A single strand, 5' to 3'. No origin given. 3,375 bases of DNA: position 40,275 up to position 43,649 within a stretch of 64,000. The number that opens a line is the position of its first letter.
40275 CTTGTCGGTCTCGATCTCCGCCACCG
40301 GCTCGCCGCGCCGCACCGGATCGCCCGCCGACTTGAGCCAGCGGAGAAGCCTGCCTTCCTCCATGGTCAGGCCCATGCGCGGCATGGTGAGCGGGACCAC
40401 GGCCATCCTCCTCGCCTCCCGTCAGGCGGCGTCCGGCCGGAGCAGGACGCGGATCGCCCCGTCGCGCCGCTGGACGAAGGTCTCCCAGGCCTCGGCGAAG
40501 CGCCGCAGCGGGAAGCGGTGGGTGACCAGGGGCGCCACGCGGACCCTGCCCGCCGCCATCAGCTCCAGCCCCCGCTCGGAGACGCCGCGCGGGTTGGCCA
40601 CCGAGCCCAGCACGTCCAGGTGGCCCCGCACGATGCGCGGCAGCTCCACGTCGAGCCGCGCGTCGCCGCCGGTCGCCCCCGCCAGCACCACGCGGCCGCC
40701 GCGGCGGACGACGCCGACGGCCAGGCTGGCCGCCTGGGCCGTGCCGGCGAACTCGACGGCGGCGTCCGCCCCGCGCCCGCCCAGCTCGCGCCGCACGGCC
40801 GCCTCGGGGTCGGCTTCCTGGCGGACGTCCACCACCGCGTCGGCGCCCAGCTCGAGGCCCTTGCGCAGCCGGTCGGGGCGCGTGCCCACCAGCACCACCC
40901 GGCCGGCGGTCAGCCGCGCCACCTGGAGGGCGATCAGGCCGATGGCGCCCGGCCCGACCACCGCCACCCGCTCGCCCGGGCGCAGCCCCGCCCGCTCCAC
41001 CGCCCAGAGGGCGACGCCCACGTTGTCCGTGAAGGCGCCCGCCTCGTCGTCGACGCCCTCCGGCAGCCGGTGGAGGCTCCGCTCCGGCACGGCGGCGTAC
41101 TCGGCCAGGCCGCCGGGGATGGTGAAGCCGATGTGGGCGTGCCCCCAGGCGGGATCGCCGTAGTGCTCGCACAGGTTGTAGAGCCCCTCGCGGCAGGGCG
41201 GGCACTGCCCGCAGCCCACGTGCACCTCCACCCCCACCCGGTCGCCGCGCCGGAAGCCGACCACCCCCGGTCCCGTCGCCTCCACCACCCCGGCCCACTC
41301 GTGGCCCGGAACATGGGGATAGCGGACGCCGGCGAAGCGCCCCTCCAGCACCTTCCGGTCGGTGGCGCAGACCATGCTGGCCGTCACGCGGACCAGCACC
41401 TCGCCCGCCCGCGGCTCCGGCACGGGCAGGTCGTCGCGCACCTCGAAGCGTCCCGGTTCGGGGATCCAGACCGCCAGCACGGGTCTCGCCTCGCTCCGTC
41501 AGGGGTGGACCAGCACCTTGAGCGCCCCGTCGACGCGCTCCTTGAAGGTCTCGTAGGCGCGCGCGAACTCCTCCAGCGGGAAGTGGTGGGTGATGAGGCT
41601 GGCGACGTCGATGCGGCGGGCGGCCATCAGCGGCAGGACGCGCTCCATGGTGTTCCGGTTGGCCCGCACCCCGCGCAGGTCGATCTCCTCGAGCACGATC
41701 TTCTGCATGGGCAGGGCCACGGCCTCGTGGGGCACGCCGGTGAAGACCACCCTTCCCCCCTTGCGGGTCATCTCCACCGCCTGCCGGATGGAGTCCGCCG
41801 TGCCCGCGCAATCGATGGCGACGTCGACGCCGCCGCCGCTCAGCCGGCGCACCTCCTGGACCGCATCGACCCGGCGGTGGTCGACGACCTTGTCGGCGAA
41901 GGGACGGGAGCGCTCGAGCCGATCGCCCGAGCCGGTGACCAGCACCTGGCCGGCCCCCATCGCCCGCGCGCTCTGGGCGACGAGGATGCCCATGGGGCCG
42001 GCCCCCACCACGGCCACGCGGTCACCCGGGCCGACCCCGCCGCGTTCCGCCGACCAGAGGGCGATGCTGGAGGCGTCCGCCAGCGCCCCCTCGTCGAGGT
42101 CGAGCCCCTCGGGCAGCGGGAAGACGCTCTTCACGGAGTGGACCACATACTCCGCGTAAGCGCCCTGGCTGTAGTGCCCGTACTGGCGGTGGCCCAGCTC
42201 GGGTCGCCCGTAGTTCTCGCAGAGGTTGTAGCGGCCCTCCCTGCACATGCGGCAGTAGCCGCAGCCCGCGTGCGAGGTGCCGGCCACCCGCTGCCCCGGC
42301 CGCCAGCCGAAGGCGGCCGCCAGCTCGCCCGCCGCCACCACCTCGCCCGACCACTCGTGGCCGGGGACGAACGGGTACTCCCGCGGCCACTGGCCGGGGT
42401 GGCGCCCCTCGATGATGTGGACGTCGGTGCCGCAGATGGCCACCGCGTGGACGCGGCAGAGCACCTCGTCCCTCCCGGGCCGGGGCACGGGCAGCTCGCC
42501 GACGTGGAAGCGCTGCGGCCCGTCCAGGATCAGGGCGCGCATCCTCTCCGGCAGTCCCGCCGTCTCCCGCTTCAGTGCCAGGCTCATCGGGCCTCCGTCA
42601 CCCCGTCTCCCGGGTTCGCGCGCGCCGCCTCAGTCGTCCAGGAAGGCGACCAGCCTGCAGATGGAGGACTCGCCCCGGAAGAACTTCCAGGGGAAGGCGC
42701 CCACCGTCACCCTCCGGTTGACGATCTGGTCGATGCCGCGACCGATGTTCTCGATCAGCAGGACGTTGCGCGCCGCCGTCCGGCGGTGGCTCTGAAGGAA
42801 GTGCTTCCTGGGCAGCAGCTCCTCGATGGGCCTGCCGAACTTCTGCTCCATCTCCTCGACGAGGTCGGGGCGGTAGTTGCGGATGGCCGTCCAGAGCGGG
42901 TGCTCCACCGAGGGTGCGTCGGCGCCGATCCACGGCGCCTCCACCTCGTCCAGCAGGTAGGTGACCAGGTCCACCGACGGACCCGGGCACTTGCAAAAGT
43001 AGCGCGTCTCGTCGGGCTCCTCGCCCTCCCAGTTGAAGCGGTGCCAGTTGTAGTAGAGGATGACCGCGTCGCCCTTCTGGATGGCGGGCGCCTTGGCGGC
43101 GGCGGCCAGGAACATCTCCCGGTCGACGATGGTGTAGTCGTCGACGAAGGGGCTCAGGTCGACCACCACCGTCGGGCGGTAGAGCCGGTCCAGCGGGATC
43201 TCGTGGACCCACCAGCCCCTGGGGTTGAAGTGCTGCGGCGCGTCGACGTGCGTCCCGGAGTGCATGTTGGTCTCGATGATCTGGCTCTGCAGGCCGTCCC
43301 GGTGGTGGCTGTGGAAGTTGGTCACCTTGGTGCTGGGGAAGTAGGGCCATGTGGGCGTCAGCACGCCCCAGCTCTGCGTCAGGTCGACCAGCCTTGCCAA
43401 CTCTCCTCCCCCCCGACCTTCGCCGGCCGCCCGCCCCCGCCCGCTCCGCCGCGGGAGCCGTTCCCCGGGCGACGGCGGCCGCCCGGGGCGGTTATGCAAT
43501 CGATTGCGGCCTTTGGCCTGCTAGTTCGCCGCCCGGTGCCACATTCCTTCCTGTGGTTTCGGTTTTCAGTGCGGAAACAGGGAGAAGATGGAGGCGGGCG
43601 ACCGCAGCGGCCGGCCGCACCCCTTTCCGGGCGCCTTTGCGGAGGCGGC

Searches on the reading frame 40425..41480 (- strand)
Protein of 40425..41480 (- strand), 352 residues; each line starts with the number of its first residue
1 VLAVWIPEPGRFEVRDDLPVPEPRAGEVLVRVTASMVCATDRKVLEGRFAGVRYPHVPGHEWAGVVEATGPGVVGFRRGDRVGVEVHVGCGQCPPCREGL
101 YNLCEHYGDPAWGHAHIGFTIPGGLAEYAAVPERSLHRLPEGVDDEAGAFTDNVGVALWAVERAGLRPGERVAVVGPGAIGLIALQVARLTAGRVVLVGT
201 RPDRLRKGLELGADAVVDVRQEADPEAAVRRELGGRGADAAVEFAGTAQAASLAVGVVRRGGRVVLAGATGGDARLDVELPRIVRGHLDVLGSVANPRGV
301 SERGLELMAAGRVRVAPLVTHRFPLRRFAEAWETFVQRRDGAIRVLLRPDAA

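Call 33: search_protein_families(library=pfam, proteins=[window:40425-41480:-], max_evalue=0.001)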
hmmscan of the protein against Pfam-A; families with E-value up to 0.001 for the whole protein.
window:40425-41480:- (352 aa): 4 families
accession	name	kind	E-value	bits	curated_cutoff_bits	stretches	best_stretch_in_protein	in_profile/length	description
PF08240.17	ADH_N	-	8.8e-30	103.5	23.5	1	25-141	2-104/104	Alcohol dehydrogenase GroES-like domain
PF00107.32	ADH_zinc_N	-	1.3e-20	74.1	31.8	1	179-302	1-121/129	Zinc-binding dehydrogenase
PF13602.12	ADH_zinc_N_2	-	3.3e-09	38.2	27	1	211-336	1-124/134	Zinc-binding dehydrogenase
PF16912.11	Glu_dehyd_C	-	3.7e-08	33.5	34.9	1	165-334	28-200/211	Glucose dehydrogenase C-terminus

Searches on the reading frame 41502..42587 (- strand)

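Call 33: search_protein_families(library=pfam, proteins=[window:41502-42587:-], max_evalue=0.001)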
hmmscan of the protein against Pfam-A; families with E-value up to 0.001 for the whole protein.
window:41502-42587:- (362 aa): 4 families
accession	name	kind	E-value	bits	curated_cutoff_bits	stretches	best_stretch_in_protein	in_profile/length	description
PF08240.17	ADH_N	-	1.2e-27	96.7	23.5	1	39-160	2-104/104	Alcohol dehydrogenase GroES-like domain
PF00107.32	ADH_zinc_N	-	9.6e-26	90.7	31.8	1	198-322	1-128/129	Zinc-binding dehydrogenase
PF13602.12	ADH_zinc_N_2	-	1.1e-11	46.3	27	1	231-349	3-124/134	Zinc-binding dehydrogenase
PF16912.11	Glu_dehyd_C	-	2.9e-10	40.4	34.9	1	189-356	32-209/211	Glucose dehydrogenase C-terminus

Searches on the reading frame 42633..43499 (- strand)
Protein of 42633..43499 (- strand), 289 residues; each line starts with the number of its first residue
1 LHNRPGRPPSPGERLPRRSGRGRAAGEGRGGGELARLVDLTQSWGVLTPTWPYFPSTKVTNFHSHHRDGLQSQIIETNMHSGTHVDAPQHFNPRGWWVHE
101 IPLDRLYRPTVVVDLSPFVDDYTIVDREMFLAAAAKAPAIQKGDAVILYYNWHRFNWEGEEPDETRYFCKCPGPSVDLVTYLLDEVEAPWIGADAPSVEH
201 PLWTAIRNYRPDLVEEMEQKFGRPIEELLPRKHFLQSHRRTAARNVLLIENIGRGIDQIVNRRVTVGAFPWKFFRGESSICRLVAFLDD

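Call 33: search_protein_families(library=pfam, proteins=[window:42633-43499:-], max_evalue=0.001)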
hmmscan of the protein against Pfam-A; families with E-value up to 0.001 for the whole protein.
window:42633-43499:- (289 aa): 1 family
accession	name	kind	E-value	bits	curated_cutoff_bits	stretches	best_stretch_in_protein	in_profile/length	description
PF04199.19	Cyclase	-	8.6e-31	107.5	23.1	1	38-200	1-142/142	Putative cyclase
